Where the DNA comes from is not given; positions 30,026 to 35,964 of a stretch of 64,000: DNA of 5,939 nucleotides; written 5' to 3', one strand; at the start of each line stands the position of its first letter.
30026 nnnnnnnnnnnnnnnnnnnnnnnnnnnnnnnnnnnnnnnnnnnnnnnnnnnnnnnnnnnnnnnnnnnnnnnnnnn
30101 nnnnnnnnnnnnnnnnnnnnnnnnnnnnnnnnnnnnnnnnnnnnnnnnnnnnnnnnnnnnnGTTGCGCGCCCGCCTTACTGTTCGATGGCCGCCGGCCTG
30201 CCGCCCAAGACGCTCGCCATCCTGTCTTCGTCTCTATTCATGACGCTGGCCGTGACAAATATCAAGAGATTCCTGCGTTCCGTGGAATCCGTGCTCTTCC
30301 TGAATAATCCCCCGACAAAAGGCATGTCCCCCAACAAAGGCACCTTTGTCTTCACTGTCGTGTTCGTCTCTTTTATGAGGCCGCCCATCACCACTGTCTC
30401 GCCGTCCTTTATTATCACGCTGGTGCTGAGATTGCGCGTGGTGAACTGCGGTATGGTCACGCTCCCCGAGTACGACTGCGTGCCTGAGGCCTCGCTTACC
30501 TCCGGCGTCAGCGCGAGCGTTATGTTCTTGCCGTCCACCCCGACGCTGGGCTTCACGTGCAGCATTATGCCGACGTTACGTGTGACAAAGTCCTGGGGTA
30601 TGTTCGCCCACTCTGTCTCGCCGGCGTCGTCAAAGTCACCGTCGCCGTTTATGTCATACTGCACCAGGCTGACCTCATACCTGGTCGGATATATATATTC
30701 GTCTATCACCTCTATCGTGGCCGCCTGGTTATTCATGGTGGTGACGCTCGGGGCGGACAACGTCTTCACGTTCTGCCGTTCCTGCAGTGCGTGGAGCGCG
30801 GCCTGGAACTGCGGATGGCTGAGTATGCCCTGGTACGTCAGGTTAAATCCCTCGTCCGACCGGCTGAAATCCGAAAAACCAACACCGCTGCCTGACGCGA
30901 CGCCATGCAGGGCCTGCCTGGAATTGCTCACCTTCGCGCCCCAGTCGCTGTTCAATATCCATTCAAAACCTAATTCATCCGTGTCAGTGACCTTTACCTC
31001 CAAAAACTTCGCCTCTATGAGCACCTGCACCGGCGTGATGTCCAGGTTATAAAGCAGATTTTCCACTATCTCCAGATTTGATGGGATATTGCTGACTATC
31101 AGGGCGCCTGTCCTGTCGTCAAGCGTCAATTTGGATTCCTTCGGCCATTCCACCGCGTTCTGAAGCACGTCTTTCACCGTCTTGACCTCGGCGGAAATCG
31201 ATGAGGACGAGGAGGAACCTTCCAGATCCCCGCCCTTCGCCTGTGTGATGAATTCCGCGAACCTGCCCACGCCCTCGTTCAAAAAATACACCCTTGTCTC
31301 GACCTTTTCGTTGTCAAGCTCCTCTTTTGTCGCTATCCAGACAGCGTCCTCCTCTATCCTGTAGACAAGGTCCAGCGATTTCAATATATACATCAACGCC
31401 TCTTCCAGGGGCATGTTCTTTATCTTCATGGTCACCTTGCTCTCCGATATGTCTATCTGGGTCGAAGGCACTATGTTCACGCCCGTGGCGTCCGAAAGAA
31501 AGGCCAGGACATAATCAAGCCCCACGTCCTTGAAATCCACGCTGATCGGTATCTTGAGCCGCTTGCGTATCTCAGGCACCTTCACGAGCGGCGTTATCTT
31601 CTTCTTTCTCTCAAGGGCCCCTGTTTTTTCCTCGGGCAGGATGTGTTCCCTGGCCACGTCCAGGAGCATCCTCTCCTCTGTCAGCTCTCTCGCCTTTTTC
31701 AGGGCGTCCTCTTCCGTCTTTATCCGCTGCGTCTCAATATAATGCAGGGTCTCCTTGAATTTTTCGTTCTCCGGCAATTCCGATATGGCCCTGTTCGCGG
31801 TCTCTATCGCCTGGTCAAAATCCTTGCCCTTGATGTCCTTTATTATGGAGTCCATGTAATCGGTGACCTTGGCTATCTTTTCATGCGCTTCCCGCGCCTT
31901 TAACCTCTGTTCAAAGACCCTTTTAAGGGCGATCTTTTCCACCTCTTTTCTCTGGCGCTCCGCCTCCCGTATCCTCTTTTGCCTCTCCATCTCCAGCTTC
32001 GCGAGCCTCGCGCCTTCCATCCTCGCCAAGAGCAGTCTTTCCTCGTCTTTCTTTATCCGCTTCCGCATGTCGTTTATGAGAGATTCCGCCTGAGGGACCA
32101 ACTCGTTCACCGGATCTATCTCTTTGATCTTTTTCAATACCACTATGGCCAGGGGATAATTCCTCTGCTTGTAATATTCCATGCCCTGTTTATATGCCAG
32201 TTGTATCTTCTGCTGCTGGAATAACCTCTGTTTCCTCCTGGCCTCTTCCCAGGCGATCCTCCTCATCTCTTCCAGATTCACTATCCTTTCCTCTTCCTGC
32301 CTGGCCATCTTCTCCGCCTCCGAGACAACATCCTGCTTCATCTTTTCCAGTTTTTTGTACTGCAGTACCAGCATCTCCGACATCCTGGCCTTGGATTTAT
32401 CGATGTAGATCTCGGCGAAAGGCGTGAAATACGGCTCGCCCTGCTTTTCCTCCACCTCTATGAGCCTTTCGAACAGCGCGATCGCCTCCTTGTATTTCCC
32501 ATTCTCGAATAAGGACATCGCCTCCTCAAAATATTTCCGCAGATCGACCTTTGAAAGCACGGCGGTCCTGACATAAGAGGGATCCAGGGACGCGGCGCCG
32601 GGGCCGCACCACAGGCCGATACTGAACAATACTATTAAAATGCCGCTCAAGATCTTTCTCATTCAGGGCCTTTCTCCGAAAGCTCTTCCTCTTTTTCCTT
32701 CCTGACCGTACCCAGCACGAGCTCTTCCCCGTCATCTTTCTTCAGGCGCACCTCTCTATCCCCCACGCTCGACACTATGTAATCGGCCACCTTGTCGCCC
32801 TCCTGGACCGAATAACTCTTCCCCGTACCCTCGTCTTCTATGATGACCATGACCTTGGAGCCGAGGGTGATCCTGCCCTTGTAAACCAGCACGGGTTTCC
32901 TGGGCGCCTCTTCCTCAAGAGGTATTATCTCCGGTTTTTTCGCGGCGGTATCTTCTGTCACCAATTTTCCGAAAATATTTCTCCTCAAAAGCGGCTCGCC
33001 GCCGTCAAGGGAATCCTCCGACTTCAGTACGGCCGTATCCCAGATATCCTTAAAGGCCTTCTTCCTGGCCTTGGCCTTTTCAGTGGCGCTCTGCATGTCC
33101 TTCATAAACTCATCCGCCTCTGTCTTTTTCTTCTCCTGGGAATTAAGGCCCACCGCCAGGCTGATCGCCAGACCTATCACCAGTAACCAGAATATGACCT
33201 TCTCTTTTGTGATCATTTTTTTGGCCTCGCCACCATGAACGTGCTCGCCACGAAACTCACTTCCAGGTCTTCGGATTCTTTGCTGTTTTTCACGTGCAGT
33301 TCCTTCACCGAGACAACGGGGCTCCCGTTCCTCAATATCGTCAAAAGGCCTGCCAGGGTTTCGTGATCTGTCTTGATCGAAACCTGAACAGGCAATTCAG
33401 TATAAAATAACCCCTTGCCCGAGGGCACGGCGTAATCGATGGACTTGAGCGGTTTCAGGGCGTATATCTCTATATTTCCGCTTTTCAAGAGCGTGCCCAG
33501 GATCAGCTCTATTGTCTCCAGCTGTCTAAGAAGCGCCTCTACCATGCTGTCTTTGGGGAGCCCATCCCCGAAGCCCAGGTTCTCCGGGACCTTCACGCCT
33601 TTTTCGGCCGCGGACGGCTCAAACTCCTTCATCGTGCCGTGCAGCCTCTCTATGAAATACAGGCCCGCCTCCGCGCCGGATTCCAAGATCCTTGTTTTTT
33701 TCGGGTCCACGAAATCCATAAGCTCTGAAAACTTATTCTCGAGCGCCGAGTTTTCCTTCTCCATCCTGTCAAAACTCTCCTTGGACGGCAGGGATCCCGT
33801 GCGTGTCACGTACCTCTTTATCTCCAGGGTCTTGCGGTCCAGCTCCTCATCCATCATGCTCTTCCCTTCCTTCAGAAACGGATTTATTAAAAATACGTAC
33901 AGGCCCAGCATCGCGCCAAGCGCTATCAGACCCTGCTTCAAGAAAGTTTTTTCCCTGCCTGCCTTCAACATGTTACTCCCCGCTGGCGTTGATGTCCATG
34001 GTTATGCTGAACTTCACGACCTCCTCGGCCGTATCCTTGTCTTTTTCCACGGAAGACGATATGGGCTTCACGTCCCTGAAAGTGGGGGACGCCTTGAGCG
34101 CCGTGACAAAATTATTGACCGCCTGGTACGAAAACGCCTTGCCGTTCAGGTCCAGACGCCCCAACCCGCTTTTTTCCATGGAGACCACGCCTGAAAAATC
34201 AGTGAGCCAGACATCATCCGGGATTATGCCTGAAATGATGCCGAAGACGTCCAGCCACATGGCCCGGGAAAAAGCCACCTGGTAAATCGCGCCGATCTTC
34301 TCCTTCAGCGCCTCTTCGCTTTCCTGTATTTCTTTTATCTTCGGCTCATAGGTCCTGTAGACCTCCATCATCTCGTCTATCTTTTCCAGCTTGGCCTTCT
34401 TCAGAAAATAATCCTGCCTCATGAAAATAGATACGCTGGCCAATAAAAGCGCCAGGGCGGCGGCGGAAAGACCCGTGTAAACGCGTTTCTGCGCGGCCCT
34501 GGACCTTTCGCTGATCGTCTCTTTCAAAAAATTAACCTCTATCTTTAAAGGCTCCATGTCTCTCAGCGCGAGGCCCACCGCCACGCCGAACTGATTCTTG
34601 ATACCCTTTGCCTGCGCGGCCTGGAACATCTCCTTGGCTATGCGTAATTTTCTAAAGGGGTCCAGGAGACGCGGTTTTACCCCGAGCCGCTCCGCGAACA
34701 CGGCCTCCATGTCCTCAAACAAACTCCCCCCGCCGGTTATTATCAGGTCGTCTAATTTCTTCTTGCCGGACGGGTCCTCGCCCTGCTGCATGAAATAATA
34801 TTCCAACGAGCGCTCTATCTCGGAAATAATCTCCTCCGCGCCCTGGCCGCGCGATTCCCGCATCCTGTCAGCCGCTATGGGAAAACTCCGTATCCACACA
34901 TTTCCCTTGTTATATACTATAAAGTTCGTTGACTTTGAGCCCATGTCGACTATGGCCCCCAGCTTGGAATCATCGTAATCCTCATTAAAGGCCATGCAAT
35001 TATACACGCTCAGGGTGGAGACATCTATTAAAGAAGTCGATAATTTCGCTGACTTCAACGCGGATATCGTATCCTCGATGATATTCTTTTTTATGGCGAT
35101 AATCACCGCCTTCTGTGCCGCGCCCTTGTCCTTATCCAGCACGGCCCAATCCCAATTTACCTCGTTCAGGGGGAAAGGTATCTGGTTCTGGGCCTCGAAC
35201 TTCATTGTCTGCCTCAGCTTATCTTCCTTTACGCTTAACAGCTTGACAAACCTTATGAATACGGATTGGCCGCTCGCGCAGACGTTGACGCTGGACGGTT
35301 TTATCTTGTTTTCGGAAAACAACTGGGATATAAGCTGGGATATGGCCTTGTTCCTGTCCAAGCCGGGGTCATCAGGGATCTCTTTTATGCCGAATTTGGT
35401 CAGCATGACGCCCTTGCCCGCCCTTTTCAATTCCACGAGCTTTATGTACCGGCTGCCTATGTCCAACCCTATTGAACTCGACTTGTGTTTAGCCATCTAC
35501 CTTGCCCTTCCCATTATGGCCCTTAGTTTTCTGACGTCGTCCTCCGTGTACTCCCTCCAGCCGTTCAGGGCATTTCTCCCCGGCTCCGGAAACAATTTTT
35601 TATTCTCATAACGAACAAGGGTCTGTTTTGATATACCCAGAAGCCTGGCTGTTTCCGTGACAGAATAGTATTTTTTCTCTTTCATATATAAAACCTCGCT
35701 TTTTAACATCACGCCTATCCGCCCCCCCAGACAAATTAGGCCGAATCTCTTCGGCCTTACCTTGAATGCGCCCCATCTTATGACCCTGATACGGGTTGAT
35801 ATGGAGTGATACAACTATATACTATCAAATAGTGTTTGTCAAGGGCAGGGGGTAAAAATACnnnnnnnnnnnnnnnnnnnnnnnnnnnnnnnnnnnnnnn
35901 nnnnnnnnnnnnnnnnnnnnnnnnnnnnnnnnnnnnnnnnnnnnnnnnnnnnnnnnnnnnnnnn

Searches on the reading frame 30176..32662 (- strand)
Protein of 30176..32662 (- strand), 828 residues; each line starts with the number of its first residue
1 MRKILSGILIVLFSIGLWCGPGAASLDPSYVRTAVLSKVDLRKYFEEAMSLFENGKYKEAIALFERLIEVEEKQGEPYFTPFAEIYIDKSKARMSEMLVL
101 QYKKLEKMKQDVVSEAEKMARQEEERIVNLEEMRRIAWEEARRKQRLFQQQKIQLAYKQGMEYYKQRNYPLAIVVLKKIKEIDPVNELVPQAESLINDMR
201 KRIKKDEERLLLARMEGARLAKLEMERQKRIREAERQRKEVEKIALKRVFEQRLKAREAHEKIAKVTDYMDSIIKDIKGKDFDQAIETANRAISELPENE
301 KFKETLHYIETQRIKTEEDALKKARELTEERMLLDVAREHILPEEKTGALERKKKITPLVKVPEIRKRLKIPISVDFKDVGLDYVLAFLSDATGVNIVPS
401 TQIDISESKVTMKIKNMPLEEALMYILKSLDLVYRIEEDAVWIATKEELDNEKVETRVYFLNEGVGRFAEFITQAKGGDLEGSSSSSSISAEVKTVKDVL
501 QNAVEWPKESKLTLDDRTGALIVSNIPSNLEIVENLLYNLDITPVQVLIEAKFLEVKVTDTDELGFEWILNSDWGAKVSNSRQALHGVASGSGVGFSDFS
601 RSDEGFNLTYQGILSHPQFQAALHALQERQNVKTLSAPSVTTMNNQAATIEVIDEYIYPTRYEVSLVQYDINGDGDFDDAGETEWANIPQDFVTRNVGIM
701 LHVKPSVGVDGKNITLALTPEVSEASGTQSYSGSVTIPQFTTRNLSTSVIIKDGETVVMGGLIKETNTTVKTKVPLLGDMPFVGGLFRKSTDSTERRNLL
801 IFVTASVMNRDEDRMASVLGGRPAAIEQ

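Call 5: search_protein_families(library=pfam, proteins=[window:30176-32662:-], max_evalue=0.01)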
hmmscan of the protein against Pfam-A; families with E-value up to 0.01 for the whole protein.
window:30176-32662:- (828 aa): 12 families
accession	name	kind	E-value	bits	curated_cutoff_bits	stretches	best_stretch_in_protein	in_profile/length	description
PF00263.26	Secretin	-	2e-41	141.8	27.5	1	625-808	1-168/169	Bacterial type II and III secretion system protein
PF07719.23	TPR_2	-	1.1e-09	38.1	27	1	44-71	4-31/34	Tetratricopeptide repeat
PF00515.34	TPR_1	-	6.1e-08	32.6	27.8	0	44-72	4-32/34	Tetratricopeptide repeat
PF03958.22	Secretin_N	-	1.4e-05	25.6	28.2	1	491-543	9-66/69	Bacterial type II/III secretion system short domain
PF07660.19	STN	-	5.8e-05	23.3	28.4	1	409-444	15-50/52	Secretin and TonB N terminus short domain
PF13174.12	TPR_6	-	5.9e-05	23.9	26.3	0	47-69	6-28/33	Tetratricopeptide repeat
PF13181.12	TPR_8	-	6.5e-05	23.2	25.7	0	44-73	4-33/34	Tetratricopeptide repeat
PF13428.12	TPR_14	-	0.00025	21.9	23.5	0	48-76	8-36/44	Tetratricopeptide repeat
PF13432.12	TPR_16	-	0.00079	20.3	32.7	0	46-71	2-27/65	Tetratricopeptide repeat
PF14559.12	TPR_19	-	0.0017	19.1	25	0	51-75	1-25/68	Tetratricopeptide repeat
PF16344.10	FecR_C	-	0.0026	18.2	24.4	0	377-443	4-70/70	FecR, C-terminal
PF13414.12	TPR_11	-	0.0066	16.6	26.8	0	51-78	4-31/42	TPR repeat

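Call 6: search_protein_families(library=ncbifam, proteins=[window:30176-32662:-], max_evalue=0.01)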
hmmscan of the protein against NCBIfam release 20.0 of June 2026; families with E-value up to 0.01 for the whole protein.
window:30176-32662:- (828 aa): 12 families
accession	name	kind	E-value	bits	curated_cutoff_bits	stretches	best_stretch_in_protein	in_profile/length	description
NF042912.1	Amuc_1098_fam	equivalog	1.7e-66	224.9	750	3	132-592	22-505/805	Amuc_1098 family type IV pilus outer membrane protein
TIGR02517.1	type_II_gspD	equivalog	4e-58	197.3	351.35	1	416-813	212-595/600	type II secretion system secretin GspD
TIGR02515.1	IV_pilus_PilQ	subfamily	3.8e-53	181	284.35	2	372-653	3-295/428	type IV pilus secretin PilQ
TIGR02519.1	pilus_MshL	equivalog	4.2e-48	163.8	250.2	1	514-808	3-290/290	pilus (MSHA type) biogenesis protein MshL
NF010083.0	PRK13568.1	equivalog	5.8e-31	107.7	554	2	703-807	314-416/419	DNA uptake porin HofQ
TIGR02516.1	type_III_yscC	equivalog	1.1e-30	106.6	238.45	2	697-808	347-461/463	type III secretion system outer membrane ring subunit SctC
NF011873.0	PRK15346.1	equivalog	5.9e-25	87.9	524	2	697-811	383-497/499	EscC/YscC/HrcC family type III secretion system outer membrane ring protein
NF007851.2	PRK10560.1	exception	1.4e-20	73.5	598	2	743-808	344-409/412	DNA uptake porin HofQ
TIGR02520.1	pilus_B_mal_scr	equivalog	1.2e-13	50.5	287.65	1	474-804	197-510/513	PilN family type IVB pilus formation outer membrane protein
TIGR03302.1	OM_YfiO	subfamily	1e-05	25.2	81.4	0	37-69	29-61/239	outer membrane protein assembly factor BamD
TIGR02552.1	LcrH_SycD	equivalog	0.0034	17.1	104.8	0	36-71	13-48/136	SycD/LcrH family type III secretion system chaperone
NF040959.1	MamA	equivalog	0.0035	16.8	200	0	149-202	101-154/204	magnetosome protein MamA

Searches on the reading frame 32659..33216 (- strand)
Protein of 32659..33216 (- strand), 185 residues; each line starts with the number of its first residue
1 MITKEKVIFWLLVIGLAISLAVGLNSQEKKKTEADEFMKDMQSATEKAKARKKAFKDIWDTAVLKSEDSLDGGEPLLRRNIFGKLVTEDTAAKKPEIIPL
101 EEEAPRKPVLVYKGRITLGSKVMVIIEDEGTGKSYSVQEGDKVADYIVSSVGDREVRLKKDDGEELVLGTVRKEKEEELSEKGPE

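Call 5: search_protein_families(library=pfam, proteins=[window:32659-33216:-], max_evalue=0.01)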
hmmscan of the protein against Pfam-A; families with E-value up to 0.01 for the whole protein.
window:32659-33216:- (185 aa): 0 families

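Call 6: search_protein_families(library=ncbifam, proteins=[window:32659-33216:-], max_evalue=0.01)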
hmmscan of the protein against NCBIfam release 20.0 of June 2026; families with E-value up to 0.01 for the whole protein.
window:32659-33216:- (185 aa): 1 family
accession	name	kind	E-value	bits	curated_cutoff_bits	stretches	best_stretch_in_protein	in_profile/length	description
NF041515.1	GspC_delta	equivalog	2.1e-06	27.7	150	1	8-170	3-164/311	type II secretion system protein GspC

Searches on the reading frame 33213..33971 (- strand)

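Call 5: search_protein_families(library=pfam, proteins=[window:33213-33971:-], max_evalue=0.01)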
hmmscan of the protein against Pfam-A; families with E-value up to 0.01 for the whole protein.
window:33213-33971:- (252 aa): 2 families
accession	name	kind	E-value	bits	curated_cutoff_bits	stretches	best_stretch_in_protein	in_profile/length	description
PF10741.14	T2SSM_b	-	7.5e-05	23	21.7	1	183-245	44-110/111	Type II secretion system (T2SS), protein M subtype b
PF04350.18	PilO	-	8e-05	23.2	22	1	188-246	82-142/145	Pilus assembly protein, PilO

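Call 6: search_protein_families(library=ncbifam, proteins=[window:33213-33971:-], max_evalue=0.01)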
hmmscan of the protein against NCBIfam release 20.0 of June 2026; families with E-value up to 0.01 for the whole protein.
window:33213-33971:- (252 aa): 2 families
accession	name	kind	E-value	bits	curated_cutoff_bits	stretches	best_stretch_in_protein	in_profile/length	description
NF040576.1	T2SS_GspM_XpsM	equivalog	5.1e-08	32.8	60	1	190-246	113-178/180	type II secretion system protein GspM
NF038287.2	Amuc_1100_fam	equivalog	9.9e-06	25.2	180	1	22-233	22-251/326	Amuc_1100 family pilus-like protein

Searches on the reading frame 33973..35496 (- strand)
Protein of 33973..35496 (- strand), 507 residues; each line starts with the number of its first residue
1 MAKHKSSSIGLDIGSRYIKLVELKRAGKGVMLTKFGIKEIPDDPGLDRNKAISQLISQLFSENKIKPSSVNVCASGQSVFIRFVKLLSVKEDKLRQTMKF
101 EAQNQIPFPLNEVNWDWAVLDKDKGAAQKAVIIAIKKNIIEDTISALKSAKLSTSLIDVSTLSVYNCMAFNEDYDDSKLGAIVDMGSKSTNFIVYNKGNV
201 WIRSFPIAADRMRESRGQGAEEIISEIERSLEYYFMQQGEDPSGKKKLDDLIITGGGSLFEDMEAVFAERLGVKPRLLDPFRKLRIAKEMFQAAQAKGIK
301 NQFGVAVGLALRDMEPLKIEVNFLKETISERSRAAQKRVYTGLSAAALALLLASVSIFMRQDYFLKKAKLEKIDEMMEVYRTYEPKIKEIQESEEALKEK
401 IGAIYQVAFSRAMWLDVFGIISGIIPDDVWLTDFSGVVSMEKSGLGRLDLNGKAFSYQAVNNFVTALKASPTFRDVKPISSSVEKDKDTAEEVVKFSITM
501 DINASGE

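Call 5: search_protein_families(library=pfam, proteins=[window:33973-35496:-], max_evalue=0.01)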
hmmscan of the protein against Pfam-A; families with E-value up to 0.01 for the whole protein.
window:33973-35496:- (507 aa): 4 families
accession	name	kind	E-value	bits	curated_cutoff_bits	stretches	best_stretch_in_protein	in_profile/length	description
PF11104.14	PilM_2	-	4.1e-34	118.5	27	2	10-200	1-202/340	Type IV pilus assembly protein PilM;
PF05137.18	PilN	-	6.5e-12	45.8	22.8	1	418-501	3-77/78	Fimbrial assembly protein (PilN)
PF01869.26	BcrAD_BadFG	-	0.00046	20.2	31.5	0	204-260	179-233/271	BadF/BadG/BcrA/BcrD ATPase family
PF14450.12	FtsA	-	0.0026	18.6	31.8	0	181-280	1-112/127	Cell division protein FtsA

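Call 6: search_protein_families(library=ncbifam, proteins=[window:33973-35496:-], max_evalue=0.01)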
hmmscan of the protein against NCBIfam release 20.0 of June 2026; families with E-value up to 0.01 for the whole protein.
window:33973-35496:- (507 aa): 3 families
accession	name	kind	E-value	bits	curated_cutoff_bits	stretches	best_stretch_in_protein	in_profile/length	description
NF045709.1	Amuc_1101_fam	equivalog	5.1e-70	237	650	2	1-207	1-207/608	Amuc_1101 family PilM-like pilus complex protein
TIGR01175.1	pilM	subfamily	3.5e-43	147.9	133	2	5-214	2-225/348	type IV pilus assembly protein PilM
TIGR01174.1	ftsA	equivalog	0.0014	17.8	175.85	0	130-210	150-229/371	cell division protein FtsA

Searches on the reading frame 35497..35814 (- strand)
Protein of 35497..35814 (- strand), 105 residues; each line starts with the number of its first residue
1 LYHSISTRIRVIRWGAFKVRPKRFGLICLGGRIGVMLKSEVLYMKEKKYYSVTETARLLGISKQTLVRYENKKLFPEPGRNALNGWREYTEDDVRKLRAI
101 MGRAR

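Call 20: search_protein_families(library=pfam, proteins=[window:35497-35814:-], max_evalue=0.001)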
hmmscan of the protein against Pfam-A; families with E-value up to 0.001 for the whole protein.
window:35497-35814:- (105 aa): 6 families
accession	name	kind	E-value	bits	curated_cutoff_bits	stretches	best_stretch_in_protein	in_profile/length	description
PF13411.12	MerR_1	-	1.6e-09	38.1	21.6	1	50-100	1-49/69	MerR HTH family regulatory protein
PF00376.29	MerR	-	7.4e-07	29.3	28.2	1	53-89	3-38/38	MerR family regulatory protein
PF12728.13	HTH_17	-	1.9e-05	25.2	27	1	49-78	1-30/51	Helix-turn-helix domain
PF01381.28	HTH_3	-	0.00014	22.2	23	1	46-72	6-32/55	Helix-turn-helix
PF02796.21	HTH_7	-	0.00038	21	23.8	1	40-72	13-44/45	Helix-turn-helix domain of resolvase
PF07453.19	NUMOD1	-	0.00044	20.9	22.8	1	47-69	14-36/37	NUMOD1 domain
